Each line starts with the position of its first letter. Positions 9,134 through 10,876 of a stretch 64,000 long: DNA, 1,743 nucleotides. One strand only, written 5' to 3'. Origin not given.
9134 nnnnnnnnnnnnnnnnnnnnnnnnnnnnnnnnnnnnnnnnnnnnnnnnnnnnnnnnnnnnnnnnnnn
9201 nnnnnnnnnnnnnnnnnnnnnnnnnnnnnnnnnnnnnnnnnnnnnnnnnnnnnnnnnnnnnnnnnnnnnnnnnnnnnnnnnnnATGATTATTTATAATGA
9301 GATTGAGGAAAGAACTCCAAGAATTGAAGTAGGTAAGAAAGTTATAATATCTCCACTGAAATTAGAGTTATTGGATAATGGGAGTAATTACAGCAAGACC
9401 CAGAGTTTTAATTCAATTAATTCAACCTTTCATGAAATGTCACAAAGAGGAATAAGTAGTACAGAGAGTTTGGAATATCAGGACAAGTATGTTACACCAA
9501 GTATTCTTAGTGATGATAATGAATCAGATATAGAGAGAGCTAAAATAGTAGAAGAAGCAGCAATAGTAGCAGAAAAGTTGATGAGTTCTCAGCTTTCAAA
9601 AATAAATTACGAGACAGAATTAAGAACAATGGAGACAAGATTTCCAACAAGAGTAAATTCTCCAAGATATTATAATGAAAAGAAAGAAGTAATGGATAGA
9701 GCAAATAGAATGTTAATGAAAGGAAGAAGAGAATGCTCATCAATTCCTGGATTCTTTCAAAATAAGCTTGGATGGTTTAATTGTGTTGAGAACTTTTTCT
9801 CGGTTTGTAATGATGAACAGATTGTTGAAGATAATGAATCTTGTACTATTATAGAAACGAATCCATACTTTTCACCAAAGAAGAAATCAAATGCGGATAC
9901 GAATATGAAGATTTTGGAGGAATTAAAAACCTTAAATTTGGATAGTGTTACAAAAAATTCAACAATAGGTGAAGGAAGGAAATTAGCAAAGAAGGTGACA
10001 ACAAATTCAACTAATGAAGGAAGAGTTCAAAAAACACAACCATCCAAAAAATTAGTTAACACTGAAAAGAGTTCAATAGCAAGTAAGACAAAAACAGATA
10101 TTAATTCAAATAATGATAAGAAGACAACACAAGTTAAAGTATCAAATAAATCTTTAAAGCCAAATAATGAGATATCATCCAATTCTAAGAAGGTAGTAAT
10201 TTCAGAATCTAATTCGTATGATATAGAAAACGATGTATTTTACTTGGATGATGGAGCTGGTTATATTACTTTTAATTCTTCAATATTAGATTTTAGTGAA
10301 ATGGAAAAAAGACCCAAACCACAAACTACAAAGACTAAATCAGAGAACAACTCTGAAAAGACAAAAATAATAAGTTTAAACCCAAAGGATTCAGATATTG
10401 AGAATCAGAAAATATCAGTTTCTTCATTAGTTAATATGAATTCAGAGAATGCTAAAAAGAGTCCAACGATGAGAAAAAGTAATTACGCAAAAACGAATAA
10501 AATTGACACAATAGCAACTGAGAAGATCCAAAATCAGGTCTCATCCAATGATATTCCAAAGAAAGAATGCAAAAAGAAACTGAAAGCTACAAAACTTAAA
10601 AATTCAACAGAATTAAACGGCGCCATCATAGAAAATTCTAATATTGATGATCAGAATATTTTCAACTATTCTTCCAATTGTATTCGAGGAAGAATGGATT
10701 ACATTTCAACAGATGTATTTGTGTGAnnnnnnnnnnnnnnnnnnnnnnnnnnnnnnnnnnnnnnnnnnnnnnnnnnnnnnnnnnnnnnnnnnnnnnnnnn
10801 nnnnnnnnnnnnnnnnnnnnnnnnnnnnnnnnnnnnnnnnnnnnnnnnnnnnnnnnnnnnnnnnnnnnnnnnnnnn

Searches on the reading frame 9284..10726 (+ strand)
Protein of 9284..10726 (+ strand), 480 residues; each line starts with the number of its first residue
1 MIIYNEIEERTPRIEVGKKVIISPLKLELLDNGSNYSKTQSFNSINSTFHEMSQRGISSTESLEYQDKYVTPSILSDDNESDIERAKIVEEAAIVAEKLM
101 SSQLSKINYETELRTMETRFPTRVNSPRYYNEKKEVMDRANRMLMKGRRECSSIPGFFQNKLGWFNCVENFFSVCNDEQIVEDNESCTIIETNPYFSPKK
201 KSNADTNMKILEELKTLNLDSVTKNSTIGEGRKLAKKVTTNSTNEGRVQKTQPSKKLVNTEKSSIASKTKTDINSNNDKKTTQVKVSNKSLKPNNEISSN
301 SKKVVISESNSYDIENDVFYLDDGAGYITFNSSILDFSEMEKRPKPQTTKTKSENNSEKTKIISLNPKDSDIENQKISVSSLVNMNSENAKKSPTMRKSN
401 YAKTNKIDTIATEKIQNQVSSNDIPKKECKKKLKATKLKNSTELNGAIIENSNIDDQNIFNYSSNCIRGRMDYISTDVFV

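Call 27: find_encoding_contigs(protein=window:9284-10726:+, flank=10000, max_places=2)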
Protein window:9284-10726:+ (480 aa): 23 contigs read that carry it; 2 places shown.
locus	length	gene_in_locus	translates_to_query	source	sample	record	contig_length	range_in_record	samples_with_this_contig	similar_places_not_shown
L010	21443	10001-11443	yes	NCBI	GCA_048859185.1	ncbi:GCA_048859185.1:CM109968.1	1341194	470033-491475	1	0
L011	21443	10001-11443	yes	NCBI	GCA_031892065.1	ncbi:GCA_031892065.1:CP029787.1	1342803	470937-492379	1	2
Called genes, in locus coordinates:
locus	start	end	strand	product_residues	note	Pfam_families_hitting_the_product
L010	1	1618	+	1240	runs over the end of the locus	PF00240:ubiquitin (faint), PF11976:Rad60-SLD (faint)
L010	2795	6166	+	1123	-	-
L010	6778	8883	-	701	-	-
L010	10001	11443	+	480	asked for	-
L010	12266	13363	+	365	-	-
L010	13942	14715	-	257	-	PF04935:SURF6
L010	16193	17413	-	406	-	PF00270:DEAD, PF00271:Helicase_C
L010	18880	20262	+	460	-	PF26356:Pelota_N, PF03464:eRF1_2, PF03465:eRF1_3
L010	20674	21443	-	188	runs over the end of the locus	PF00163:Ribosomal_S4, PF01479:S4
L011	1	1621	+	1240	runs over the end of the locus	PF00240:ubiquitin (faint), PF11976:Rad60-SLD (faint)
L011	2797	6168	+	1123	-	-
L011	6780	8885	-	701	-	-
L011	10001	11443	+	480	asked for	-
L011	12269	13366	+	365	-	-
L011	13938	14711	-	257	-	PF04935:SURF6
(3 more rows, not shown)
